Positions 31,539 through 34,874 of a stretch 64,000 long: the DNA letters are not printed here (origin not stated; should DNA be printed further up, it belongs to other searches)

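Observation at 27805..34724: Giant Asp-box protein ends in a tripartite C-terminal sorting-signal-like tail and faces a convergent secreted C25 (clan CD) peptidase with FN3 domains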

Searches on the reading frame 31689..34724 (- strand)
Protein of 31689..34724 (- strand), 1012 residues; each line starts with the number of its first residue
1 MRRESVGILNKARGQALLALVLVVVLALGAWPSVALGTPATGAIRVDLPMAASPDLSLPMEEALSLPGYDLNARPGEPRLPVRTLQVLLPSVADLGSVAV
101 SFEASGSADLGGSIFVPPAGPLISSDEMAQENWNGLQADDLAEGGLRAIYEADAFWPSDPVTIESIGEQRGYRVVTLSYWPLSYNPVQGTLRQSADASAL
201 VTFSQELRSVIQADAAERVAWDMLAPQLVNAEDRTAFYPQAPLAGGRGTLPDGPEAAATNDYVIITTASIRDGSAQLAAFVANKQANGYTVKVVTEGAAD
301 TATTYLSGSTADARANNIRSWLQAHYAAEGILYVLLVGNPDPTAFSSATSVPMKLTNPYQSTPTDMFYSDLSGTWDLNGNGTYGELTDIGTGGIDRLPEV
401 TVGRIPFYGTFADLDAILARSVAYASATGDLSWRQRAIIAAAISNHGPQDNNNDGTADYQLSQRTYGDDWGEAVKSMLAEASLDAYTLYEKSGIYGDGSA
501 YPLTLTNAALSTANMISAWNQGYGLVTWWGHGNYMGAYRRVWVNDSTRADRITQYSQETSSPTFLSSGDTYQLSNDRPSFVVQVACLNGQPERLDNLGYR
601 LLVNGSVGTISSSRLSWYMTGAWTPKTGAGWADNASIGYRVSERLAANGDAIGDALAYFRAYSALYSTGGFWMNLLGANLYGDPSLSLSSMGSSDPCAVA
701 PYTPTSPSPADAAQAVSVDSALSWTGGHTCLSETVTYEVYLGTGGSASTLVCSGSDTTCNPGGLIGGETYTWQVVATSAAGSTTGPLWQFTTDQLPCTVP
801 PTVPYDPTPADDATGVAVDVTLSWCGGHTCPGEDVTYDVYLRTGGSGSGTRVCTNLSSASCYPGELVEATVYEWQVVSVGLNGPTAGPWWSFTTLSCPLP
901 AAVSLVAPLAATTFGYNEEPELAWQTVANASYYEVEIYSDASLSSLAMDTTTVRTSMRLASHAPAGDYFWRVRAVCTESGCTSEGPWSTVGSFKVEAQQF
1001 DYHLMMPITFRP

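Call 3: search_protein_families(library=pfam, proteins=[window:31689-34724:-], max_evalue=0.01)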
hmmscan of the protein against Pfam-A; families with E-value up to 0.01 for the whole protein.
window:31689-34724:- (1012 aa): 4 families
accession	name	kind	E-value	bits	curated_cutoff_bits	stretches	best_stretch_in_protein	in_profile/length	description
PF01364.23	Peptidase_C25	-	6.4e-36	124.8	23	1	262-688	1-374/374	Peptidase family C25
PF08126.16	Propeptide_C25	-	0.00017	21.2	22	1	73-206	55-175/205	Propeptide_C25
PF00041.27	fn3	-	0.0025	18.4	25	0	717-783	13-75/84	Fibronectin type III domain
PF25788.1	Ig_Rha78A_N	-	0.0074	17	27.4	0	917-995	17-101/105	Rha78A-like, N-terminal immunoglobulin domain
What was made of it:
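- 31686..34724 (-): Secreted C25 (gingipain-family, clan CD) cysteine peptidase. It has a signal peptide, a weak propeptide-like region (residues 73-206), a catalytic domain (residues 262-688; window 32661-33941) and three Ig/FN3-like C-terminal modules. Pfam Peptidase_C25, E 6.4e-36; Propeptide_C25 at 21.2 bits against a cut-off of 22 (call 3).
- Checked: The ORF at 31686..34724 (-) encodes 1012 aa and matches Peptidase_C25 (E 6.4e-36, 124.8 bits against a cut-off of 23; call 3).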

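Call 4: search_protein_families(library=ncbifam, proteins=[window:31689-34724:-], max_evalue=0.01)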
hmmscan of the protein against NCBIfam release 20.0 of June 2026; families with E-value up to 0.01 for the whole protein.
window:31689-34724:- (1012 aa): 1 family
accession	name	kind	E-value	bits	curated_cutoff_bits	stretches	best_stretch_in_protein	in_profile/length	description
NF033707.1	T9SS_sortase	equivalog_domain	0.003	15.2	420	1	257-439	364-534/1095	type IX secretion system sortase PorU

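Call 16: find_homologous_proteins(query=window:31689-34724:-)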
Query window:31689-34724:- (1012 aa): 49 proteins with E <= 0.001 among 8000 candidates.
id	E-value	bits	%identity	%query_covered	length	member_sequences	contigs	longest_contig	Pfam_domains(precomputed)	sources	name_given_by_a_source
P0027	0.0e+0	2275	100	99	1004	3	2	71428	PF01364.25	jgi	-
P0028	0.0e+0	1262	63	87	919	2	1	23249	PF01364.25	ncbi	ncbi:MAG: C25 family cysteine peptidase [Anaerolineae bacterium]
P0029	0.0e+0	1243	62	87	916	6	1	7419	PF01364.25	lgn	-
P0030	0.0e+0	1069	51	98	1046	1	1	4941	PF08126.17,PF01364.25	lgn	-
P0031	0.0e+0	1062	51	99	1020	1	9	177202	PF25788.3,PF01364.25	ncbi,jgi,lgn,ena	jgi:hypothetical protein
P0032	0.0e+0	1058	51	98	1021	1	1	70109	PF01364.25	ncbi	-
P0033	6.2e-280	950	65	64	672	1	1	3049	PF01364.25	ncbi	ncbi:MAG: C25 family cysteine peptidase, partial [Anaerolineae bacterium]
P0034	3.1e-243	828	51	78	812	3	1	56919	PF08126.17,PF01364.25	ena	-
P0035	1.8e-236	806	50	74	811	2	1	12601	PF01364.25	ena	-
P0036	2.6e-222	759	50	74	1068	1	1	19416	PF01364.25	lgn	-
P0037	3.6e-217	742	48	77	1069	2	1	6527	PF01364.25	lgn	-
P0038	8.5e-214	731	47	77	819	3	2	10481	PF01364.25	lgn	-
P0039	3.0e-178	613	47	69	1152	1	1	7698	PF11614.15,PF00801.27,PF23619.2,PF10633.16,PF22544.3,PF18911.7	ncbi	-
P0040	1.2e-177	611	46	63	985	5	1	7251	PF08126.17,PF00404.25,PF13620.13,PF01364.25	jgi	-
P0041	1.8e-177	610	48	62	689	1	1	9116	PF01364.25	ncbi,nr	ncbi:MAG: C25 family cysteine peptidase [Anaerolineae bacterium]|nr:C25 family cysteine peptidase [A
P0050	1.6e-149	518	41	65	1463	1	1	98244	PF25470.2,PF01364.25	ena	-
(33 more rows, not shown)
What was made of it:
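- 31686..34724 (-): 49 homologues found, mostly Anaerolineae (call 16).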

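Call 17: find_encoding_contigs(protein=P0031, flank=10000, max_places=2)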
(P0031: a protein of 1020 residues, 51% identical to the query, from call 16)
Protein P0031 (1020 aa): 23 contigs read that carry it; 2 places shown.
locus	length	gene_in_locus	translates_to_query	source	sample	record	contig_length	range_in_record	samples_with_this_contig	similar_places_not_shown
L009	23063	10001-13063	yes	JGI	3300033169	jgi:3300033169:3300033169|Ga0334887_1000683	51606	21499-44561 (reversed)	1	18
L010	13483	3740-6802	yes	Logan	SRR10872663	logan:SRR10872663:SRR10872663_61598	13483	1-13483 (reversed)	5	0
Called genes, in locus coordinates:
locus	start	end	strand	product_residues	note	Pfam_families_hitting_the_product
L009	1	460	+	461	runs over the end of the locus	PF00890:FAD_binding_2 (weak), PF01134:GIDA (weak), PF07992:Pyr_redox_2 (faint), PF12831:FAD_oxidored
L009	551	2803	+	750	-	PF00324:AA_permease, PF13520:AA_permease_2, PF00582:Usp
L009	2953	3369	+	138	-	-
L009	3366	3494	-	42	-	-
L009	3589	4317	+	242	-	PF00149:Metallophos, PF12850:Metallophos_2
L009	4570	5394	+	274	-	PF12146:Hydrolase_4, PF00561:Abhydrolase_1, PF12697:Abhydrolase_6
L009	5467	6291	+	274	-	PF12146:Hydrolase_4, PF00561:Abhydrolase_1, PF12697:Abhydrolase_6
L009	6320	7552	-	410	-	PF01960:ArgJ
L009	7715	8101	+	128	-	PF14864:Alkyl_sulf_C (weak), PF02036:SCP2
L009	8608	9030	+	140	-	-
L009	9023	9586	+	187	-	PF00156:Pribosyltran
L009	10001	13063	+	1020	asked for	PF01364:Peptidase_C25, PF25788:Ig_Rha78A_N (faint)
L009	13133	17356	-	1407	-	PF13088:BNR_2, PF15892:BNR_4 (faint), PF01476:LysM, PF13088:BNR_2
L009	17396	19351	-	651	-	PF04932:Wzy_C, PF14559:TPR_19 (weak)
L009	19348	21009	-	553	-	PF04055:Radical_SAM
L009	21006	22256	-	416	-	PF00535:Glycos_transf_2, PF10111:Glyco_tranf_2_2 (weak), PF13641:Glyco_tranf_2_3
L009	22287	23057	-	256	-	PF00132:Hexapep, PF14602:Hexapep_2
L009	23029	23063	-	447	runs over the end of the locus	PF03446:NAD_binding_2, PF03721:UDPG_MGDP_dh_N, PF00984:UDPG_MGDP_dh, PF03720:UDPG_MGDP_dh_C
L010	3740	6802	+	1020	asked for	PF01364:Peptidase_C25, PF25788:Ig_Rha78A_N (faint)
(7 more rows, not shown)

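Call 18: find_encoding_contigs(protein=P0032, flank=10000, max_places=1)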
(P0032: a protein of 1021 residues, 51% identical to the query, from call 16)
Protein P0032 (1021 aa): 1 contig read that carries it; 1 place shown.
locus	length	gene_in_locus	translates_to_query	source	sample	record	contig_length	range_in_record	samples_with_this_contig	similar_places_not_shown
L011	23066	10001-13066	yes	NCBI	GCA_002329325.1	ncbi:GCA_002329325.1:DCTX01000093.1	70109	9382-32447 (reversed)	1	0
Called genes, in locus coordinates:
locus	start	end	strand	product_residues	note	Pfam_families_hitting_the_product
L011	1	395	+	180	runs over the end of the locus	PF02572:CobA_CobO_BtuR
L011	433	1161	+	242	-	PF03186:CobD_Cbib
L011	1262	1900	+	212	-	PF00300:His_Phos_1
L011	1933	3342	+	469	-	-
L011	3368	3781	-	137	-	PF01022:HTH_5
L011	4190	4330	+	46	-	-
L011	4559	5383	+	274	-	PF12146:Hydrolase_4, PF00561:Abhydrolase_1, PF12697:Abhydrolase_6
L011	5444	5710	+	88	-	-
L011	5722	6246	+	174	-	-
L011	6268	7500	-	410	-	PF01960:ArgJ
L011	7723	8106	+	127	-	PF14864:Alkyl_sulf_C, PF02036:SCP2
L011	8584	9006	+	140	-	-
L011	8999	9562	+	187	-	PF00156:Pribosyltran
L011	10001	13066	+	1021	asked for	PF01364:Peptidase_C25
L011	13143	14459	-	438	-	PF13088:BNR_2 (weak)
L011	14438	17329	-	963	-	-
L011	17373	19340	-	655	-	PF04932:Wzy_C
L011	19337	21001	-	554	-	PF04055:Radical_SAM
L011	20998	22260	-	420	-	PF00535:Glycos_transf_2, PF10111:Glyco_tranf_2_2 (weak), PF13641:Glyco_tranf_2_3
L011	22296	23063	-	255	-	PF00132:Hexapep, PF14602:Hexapep_2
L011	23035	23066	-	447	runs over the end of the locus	PF02826:2-Hacid_dh_C (faint), PF03446:NAD_binding_2, PF03721:UDPG_MGDP_dh_N, PF00984:UDPG_MGDP_dh, PF03720:UDPG_MGDP_dh_C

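Call 19: find_encoding_contigs(protein=P0034, flank=10000, max_places=1)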
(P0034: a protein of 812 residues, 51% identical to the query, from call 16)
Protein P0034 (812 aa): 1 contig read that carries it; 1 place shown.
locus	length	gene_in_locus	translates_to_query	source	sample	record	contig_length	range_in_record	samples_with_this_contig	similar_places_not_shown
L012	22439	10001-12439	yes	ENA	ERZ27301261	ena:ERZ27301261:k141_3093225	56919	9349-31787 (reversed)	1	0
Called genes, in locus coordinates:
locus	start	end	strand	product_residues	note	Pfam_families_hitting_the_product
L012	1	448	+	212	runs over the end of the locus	PF00300:His_Phos_1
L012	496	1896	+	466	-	PF07005:SBD_N, PF17042:NBD_C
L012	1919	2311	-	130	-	PF01022:HTH_5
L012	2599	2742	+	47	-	-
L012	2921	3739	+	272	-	PF00561:Abhydrolase_1, PF12146:Hydrolase_4, PF12697:Abhydrolase_6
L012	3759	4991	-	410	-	PF01960:ArgJ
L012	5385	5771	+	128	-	PF02036:SCP2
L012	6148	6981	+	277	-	PF24517:CBM96, PF06848:Disaggr_repeat (faint), PF00688:TGFb_propeptide (weak)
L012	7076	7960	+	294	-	PF24517:CBM96, PF00688:TGFb_propeptide, PF06848:Disaggr_repeat (faint)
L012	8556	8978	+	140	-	-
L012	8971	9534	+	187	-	PF00156:Pribosyltran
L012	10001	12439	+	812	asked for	PF08126:Propeptide_C25 (faint), PF01364:Peptidase_C25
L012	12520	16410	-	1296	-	PF13088:BNR_2, PF02012:BNR (faint), PF15892:BNR_4 (faint)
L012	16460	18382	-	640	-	PF04932:Wzy_C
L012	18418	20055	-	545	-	PF04055:Radical_SAM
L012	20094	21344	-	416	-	PF00535:Glycos_transf_2, PF10111:Glyco_tranf_2_2, PF13641:Glyco_tranf_2_3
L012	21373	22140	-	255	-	PF00132:Hexapep, PF14602:Hexapep_2 (weak)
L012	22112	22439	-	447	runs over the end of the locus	PF03446:NAD_binding_2 (weak), PF03721:UDPG_MGDP_dh_N, PF00984:UDPG_MGDP_dh, PF03720:UDPG_MGDP_dh_C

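Call 20: find_encoding_contigs(protein=P0050, flank=10000, max_places=1)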
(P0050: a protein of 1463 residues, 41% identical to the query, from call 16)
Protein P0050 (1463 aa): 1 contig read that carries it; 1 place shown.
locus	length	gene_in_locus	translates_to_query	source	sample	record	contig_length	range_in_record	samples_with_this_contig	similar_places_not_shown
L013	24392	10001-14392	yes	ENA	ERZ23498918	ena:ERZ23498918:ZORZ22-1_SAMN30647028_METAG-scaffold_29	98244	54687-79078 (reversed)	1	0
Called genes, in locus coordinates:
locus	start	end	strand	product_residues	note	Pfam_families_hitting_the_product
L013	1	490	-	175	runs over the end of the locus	PF00702:Hydrolase (weak), PF08282:Hydrolase_3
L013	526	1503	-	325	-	PF13580:SIS_2 (faint), PF01380:SIS, PF00571:CBS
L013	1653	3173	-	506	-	PF00575:S1, PF10150:RNase_E_G, PF20833:RNase_E_G_Thio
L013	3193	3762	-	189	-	PF10105:DUF2344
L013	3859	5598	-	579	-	PF05524:PEP-utilisers_N, PF00391:PEP-utilizers, PF02896:PEP-utilizers_C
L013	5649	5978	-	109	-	PF00381:PTS-HPr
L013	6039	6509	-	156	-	PF00359:PTS_EIIA_2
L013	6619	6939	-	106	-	PF02482:Ribosomal_S30AE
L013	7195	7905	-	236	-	PF04367:DUF502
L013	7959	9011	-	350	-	PF03706:LPG_synthase_TM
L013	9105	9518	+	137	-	PF01502:PRA-CH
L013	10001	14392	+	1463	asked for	PF01364:Peptidase_C25, PF25470:DUF7901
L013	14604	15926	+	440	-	PF07719:TPR_2 (faint), PF13174:TPR_6 (faint), PF13424:TPR_12 (faint), PF13176:TPR_7 (faint), PF14559:TPR_19 (weak), PF00515:TPR_1 (weak), PF03118:RNA_pol_A_CTD, PF03118:RNA_pol_A_CTD, +5 more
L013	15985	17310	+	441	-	PF08486:SpoIID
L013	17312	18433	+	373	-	PF01702:TGT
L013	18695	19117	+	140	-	PF02699:YajC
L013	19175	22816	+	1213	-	PF07549:Sec_GG (faint), PF22599:SecDF_P1_head, PF02355:SecD_SecF_C, PF03176:MMPL (weak), PF02355:SecD_SecF_C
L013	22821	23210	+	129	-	PF01476:LysM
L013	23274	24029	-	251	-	PF01182:Glucosamine_iso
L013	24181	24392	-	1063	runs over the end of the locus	PF00873:ACR_tran, PF03176:MMPL (weak)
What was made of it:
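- L013 has unrelated neighbours (call 20).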

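Call 24: search_solved_structures(query=window:31689-34724:-, max_evalue=1, show_alignments=2)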
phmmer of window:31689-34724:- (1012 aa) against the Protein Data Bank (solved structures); distinct sequences matched with E-value up to 1: 0.
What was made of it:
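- Tried and rejected: phmmer of the C25 protein against PDB sequences found nothing at E up to 1 (call 24).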

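Call 62: find_related_loci(query=A8, collection=metagenome_contigs, flank=8000)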
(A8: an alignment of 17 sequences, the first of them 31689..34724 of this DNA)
Query A8 (1012 aa) in metagenome_contigs; peptide patterns used: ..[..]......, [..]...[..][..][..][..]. (x = any residue, [..] = any of these).
191 stretches matched a pattern; 95 encode a relative of the query (tblastn E <= 1e-3); the best 80 are kept; 80 distinct loci.
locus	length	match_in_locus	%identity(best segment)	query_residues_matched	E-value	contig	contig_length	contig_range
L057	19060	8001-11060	51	2-1011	0e+0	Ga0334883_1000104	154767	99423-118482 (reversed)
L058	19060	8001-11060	51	2-1011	0e+0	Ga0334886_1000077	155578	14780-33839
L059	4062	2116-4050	63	17-663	0e+0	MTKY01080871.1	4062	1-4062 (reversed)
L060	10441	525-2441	48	59-691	1e-173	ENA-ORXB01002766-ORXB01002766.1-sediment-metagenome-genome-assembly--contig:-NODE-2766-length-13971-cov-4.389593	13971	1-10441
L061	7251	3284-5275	46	44-683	4e-171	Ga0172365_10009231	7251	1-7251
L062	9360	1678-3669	46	44-683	1e-169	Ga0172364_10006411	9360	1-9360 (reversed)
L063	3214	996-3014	40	43-690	4e-158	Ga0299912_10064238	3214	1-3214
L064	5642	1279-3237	42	61-689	5e-150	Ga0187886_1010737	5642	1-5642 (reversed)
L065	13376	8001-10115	40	62-739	2e-147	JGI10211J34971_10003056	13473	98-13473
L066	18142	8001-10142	41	3-696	1e-147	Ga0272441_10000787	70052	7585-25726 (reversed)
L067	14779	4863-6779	44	65-698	2e-146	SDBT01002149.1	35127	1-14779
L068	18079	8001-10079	40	1-693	6e-146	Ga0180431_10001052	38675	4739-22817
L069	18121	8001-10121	40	1-689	2e-145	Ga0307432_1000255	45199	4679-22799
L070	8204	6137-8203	42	16-688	1e-144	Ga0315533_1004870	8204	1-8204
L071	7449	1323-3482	37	2-693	2e-143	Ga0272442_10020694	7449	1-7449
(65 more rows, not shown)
